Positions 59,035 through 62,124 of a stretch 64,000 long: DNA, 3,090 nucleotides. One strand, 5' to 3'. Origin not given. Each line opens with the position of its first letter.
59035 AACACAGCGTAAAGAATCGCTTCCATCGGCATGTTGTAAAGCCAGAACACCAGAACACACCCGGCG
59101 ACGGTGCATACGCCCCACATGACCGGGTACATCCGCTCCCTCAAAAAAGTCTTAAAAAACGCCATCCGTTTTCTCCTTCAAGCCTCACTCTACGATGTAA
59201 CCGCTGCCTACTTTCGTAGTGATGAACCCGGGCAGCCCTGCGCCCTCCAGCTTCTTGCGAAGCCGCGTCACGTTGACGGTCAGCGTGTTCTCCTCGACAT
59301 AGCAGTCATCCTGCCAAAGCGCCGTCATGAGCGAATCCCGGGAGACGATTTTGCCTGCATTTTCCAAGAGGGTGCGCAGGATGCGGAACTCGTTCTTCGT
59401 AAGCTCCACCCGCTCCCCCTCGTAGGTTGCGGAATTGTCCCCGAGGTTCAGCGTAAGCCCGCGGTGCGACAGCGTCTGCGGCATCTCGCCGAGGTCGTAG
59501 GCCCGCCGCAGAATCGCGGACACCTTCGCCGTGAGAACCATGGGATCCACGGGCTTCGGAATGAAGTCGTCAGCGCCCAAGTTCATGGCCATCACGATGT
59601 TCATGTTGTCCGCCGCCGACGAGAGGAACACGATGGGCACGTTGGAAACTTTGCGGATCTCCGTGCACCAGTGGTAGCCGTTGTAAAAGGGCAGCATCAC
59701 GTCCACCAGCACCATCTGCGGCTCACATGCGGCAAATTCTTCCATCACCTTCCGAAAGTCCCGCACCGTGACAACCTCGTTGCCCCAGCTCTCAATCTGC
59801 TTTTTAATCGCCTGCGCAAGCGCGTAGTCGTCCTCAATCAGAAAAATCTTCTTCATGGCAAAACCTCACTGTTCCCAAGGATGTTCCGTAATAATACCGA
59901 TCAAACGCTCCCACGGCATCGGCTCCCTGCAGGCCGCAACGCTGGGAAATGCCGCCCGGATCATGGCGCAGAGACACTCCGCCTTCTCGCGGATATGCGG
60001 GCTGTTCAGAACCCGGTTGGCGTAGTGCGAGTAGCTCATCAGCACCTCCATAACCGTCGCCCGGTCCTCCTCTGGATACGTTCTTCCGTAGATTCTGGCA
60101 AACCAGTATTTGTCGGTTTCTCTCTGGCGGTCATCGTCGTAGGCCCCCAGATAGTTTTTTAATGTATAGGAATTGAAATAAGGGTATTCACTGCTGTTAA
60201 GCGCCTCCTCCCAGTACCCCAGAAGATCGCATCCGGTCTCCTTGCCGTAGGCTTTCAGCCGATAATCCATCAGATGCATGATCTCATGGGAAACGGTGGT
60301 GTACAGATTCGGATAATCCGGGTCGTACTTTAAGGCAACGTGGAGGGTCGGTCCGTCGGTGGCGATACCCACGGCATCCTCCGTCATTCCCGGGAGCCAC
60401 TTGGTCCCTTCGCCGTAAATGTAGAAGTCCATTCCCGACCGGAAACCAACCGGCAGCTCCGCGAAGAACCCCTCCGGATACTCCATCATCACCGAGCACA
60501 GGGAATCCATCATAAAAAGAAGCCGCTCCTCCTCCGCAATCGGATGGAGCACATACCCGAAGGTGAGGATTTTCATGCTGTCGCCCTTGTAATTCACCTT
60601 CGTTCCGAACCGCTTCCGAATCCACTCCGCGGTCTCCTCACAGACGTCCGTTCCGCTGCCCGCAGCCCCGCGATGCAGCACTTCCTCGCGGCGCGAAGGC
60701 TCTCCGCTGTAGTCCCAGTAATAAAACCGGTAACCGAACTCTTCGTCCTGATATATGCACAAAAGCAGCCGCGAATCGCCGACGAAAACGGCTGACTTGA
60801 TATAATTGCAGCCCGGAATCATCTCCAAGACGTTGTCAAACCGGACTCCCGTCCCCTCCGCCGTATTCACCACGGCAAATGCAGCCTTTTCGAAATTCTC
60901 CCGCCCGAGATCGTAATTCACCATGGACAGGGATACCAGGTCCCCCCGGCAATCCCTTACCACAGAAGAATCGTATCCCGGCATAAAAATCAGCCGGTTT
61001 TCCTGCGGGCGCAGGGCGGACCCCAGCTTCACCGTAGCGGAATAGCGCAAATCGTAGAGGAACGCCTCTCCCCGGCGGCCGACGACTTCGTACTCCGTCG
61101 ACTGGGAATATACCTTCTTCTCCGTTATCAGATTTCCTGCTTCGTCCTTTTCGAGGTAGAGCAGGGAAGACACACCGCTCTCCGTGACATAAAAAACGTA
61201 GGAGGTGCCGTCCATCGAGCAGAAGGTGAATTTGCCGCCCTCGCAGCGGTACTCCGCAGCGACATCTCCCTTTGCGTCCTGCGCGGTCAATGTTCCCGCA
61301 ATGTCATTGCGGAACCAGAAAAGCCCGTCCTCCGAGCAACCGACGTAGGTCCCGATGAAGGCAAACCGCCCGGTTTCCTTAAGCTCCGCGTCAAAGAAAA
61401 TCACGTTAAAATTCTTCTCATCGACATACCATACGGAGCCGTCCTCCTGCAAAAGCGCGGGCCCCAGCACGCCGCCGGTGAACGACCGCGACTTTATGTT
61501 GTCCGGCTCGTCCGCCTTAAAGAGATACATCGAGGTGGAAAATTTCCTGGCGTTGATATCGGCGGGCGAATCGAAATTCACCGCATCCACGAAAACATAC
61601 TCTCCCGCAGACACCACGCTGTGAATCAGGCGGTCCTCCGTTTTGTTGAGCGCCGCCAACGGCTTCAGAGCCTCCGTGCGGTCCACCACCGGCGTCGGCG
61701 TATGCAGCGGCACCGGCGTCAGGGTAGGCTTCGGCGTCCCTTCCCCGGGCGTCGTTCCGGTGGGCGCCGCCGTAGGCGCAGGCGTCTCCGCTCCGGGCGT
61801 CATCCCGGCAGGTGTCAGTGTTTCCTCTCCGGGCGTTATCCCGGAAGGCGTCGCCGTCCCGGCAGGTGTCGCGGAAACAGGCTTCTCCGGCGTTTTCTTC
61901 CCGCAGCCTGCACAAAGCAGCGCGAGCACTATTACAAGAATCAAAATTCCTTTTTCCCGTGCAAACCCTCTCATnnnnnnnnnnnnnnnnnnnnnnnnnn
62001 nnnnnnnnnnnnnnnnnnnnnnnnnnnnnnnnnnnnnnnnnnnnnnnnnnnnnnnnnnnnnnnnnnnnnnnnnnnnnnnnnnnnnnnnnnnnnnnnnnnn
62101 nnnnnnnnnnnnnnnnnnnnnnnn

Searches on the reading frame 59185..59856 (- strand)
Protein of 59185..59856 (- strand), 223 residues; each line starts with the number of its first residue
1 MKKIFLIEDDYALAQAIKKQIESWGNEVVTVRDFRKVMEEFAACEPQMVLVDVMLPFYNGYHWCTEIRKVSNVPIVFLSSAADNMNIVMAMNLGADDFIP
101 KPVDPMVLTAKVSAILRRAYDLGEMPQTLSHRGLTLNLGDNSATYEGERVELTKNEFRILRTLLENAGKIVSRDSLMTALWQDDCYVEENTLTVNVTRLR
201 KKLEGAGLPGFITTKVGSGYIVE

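Call 11: search_protein_families(library=pfam, proteins=[window:59185-59856:-])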
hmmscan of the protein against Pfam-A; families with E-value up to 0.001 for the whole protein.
window:59185-59856:- (223 aa): 2 families
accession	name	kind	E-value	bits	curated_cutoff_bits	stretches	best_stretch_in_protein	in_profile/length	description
PF00486.34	Trans_reg_C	-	7.6e-24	84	26.2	1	147-221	1-76/77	Transcriptional regulatory protein, C terminal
PF00072.30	Response_reg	-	5.4e-22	78.5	30.2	1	4-112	1-110/111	Response regulator receiver domain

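Call 19: find_encoding_contigs(protein=window:59185-59856:-, flank=6000, max_places=10)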
Protein window:59185-59856:- (223 aa): 21 contigs read that carry it; 10 places shown.
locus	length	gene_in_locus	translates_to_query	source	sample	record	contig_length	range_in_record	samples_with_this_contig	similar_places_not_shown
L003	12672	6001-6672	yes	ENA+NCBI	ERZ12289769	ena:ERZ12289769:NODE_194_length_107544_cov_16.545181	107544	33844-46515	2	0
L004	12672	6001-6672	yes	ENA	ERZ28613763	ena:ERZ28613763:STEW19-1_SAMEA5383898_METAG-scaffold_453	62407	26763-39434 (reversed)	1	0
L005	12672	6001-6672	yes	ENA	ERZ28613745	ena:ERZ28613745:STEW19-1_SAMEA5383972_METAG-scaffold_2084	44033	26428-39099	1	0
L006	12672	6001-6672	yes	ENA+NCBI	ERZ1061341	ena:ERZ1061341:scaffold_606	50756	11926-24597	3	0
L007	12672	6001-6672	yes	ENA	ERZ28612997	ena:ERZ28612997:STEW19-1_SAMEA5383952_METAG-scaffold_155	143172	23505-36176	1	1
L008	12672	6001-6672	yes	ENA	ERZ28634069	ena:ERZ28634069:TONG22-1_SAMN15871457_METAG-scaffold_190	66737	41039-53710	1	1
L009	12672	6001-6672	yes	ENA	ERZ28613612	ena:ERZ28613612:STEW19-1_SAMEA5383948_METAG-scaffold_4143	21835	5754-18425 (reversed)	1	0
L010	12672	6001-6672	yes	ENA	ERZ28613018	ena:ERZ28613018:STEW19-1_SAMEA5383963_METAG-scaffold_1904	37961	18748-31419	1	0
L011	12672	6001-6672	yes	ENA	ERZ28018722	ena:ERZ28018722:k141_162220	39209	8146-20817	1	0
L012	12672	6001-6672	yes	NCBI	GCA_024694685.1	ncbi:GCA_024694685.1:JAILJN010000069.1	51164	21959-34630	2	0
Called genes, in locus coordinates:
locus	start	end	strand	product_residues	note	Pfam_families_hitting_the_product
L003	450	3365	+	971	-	PF00135:COesterase, PF07859:Abhydrolase_3 (weak), PF20434:BD-FAE (weak), PF00135:COesterase, PF04616:Glyco_hydro_43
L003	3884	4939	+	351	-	-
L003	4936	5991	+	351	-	-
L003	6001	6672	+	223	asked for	PF00072:Response_reg, PF00486:Trans_reg_C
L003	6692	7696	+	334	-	PF02518:HATPase_c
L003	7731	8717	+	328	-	-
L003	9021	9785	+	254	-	PF00005:ABC_tran, PF13304:AAA_21 (faint)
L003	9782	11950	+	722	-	PF02687:FtsX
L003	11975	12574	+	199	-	-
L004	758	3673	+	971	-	PF00135:COesterase, PF07859:Abhydrolase_3 (weak), PF20434:BD-FAE (weak), PF00135:COesterase, PF04616:Glyco_hydro_43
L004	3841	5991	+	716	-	-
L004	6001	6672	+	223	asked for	PF00072:Response_reg, PF00486:Trans_reg_C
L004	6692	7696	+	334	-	PF02518:HATPase_c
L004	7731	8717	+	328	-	-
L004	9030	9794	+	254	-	PF00005:ABC_tran, PF13304:AAA_21 (faint)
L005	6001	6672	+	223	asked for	PF00072:Response_reg, PF00486:Trans_reg_C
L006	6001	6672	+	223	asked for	PF00072:Response_reg, PF00486:Trans_reg_C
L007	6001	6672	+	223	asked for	PF00072:Response_reg, PF00486:Trans_reg_C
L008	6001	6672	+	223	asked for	PF00072:Response_reg, PF00486:Trans_reg_C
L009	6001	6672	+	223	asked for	PF00072:Response_reg, PF00486:Trans_reg_C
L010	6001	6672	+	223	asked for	PF00072:Response_reg, PF00486:Trans_reg_C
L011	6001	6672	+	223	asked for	PF00072:Response_reg, PF00486:Trans_reg_C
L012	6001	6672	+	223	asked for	PF00072:Response_reg, PF00486:Trans_reg_C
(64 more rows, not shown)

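Call 26: find_related_loci(query=window:59185-59856:-, collection=genome_contigs, flank=8000)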
Query window:59185-59856:- (223 aa) in genome_contigs; peptide patterns used: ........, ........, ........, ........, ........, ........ (x = any residue, [..] = any of these).
600 stretches matched a pattern (row limit reached: there are more); 586 encode a relative of the query (tblastn E <= 1e-3); the best 80 are kept; 80 distinct loci.
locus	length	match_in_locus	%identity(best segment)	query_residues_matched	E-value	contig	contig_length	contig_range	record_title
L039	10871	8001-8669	92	1-223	3e-141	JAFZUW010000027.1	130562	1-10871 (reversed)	MAG: Lachnospiraceae bacterium isolate RGIG8119 Water_buffalos_Rumen-3__c738785, whole genome shotgun sequence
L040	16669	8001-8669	91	1-223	2e-140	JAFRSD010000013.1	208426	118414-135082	MAG: Lachnospiraceae bacterium isolate RGIG2751 Goat_Omasum-5__c281724, whole genome shotgun sequence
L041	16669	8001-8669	90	1-223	2e-138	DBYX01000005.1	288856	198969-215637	MAG TPA_asm: Lachnoclostridium sp. UBA1175 UBA1175_contig_570, whole genome shotgun sequence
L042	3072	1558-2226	90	1-223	7e-144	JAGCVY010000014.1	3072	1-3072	MAG: Lachnospiraceae bacterium isolate RGIG10172 Yak_Rumen-4__c288320, whole genome shotgun sequence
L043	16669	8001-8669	90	1-223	2e-137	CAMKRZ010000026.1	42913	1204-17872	MAG: uncultured Lachnoclostridium sp. isolate SRR12081299_bin.56_metaWRAP_v1.3_MAG genome assembly, contig: ERZ12289776.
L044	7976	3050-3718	72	1-223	7e-115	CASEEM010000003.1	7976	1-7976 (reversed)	uncultured Eubacteriales bacterium isolate CO.O62.metabat-bins.370 genome assembly, contig: CO.O62.metabat-bins.370.fa_k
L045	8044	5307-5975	71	1-223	5e-112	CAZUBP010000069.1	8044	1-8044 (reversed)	MAG TPA_asm: uncultured Lachnospiraceae bacterium isolate SRP222552_co1_358 genome assembly, contig: NODE_9479_length_80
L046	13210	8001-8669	71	1-223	1e-109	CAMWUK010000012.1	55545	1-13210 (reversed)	MAG TPA_asm: uncultured Clostridiaceae bacterium isolate SRR14411333_bin.4_metawrap_v1.3_MAG genome assembly, contig: NO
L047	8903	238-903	70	1-222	3e-109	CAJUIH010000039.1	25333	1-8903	MAG TPA_asm: uncultured Eubacterium sp. isolate MGBC139512 genome assembly, contig: MGBC139512.39, whole genome shotgun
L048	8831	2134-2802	70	1-223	4e-109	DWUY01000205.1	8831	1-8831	MAG TPA_asm: Candidatus Blautia avicola isolate ChiBcec6-4105 ChiBcec6__C138738_L8831_SAMN08009758, whole genome shotgun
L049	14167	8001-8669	70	1-223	2e-109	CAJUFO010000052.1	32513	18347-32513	MAG TPA_asm: uncultured Acetatifactor sp. isolate MGBC129547 genome assembly, contig: MGBC129547.52, whole genome shotgu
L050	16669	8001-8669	70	1-223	8e-109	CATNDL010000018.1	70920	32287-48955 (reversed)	MAG TPA_asm: uncultured Acetatifactor sp. isolate MGG22999_1680015439 genome assembly, contig: SRR10078234_256, whole ge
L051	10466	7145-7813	69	1-223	1e-108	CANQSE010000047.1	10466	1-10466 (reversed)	MAG: uncultured Acetatifactor sp. isolate Lapin-021__bin33 genome assembly, contig: Lapin-021__NODE_7325_length_10466_co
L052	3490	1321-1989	70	1-223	6e-110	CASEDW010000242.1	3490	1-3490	uncultured Eubacteriales bacterium isolate Batch2_idba_bin.1416 genome assembly, contig: Batch2_idba_bin.1416.fa_k87_274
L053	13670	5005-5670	72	1-222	4e-108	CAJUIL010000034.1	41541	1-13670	MAG TPA_asm: uncultured Eubacterium sp. isolate MGBC139981 genome assembly, contig: MGBC139981.34, whole genome shotgun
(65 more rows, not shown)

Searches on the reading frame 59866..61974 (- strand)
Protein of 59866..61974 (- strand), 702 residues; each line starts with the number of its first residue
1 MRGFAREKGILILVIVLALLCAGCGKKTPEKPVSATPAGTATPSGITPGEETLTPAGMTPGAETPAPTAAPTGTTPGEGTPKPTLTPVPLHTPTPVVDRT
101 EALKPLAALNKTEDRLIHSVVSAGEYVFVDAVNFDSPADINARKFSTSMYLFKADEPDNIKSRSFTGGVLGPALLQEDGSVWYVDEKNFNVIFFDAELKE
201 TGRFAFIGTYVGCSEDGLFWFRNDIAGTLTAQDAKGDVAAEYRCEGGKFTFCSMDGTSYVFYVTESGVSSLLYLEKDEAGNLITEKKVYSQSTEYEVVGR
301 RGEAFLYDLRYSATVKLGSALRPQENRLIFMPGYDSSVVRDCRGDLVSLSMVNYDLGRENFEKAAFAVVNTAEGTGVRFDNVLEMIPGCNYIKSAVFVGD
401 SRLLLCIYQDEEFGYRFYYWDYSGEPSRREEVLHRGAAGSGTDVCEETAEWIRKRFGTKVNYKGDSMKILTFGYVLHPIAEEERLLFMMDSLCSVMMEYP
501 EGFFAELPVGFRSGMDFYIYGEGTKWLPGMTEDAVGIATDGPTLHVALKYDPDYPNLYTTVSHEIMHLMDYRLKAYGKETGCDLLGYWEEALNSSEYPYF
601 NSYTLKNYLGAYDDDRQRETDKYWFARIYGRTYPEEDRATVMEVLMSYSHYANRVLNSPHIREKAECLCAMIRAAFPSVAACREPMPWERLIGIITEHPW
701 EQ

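Call 11: search_protein_families(library=pfam, proteins=[window:59866-61974:-])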
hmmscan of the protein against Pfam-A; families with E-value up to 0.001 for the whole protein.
window:59866-61974:- (702 aa): 0 families

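Call 14: find_encoding_contigs(protein=window:59866-61974:-, flank=10000, max_places=10)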
Protein window:59866-61974:- (702 aa): 3 contigs read that carry it; 2 places shown.
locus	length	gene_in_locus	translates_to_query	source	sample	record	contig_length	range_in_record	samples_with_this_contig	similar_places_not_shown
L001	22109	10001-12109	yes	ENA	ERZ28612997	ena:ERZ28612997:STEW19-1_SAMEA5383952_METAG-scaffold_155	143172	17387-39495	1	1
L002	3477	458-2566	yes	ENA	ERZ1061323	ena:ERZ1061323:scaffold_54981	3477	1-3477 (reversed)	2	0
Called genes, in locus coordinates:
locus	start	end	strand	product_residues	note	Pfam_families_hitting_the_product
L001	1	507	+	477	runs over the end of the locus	PF01554:MatE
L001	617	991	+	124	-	PF06397:Desulfoferrod_N, PF01880:Desulfoferrodox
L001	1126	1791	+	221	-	PF23455:DUF7129 (faint), PF23458:DUF7130 (faint), PF00210:Ferritin (weak), PF02915:Rubrerythrin, PF21349:RUBY_RBDX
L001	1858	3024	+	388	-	PF09479:Flg_new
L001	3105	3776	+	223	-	PF00072:Response_reg, PF00486:Trans_reg_C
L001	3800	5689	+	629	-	PF00512:HisKA, PF02518:HATPase_c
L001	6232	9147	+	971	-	PF00135:COesterase, PF07859:Abhydrolase_3 (weak), PF20434:BD-FAE (weak), PF00135:COesterase, PF04616:Glyco_hydro_43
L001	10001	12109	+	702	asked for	-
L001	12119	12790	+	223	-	PF00072:Response_reg, PF00486:Trans_reg_C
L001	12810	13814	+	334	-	PF02518:HATPase_c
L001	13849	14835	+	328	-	-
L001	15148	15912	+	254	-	PF00005:ABC_tran, PF13304:AAA_21 (faint)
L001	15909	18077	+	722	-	PF02687:FtsX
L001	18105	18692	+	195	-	-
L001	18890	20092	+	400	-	PF17767:NAPRTase_N, PF04095:NAPRTase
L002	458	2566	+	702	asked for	-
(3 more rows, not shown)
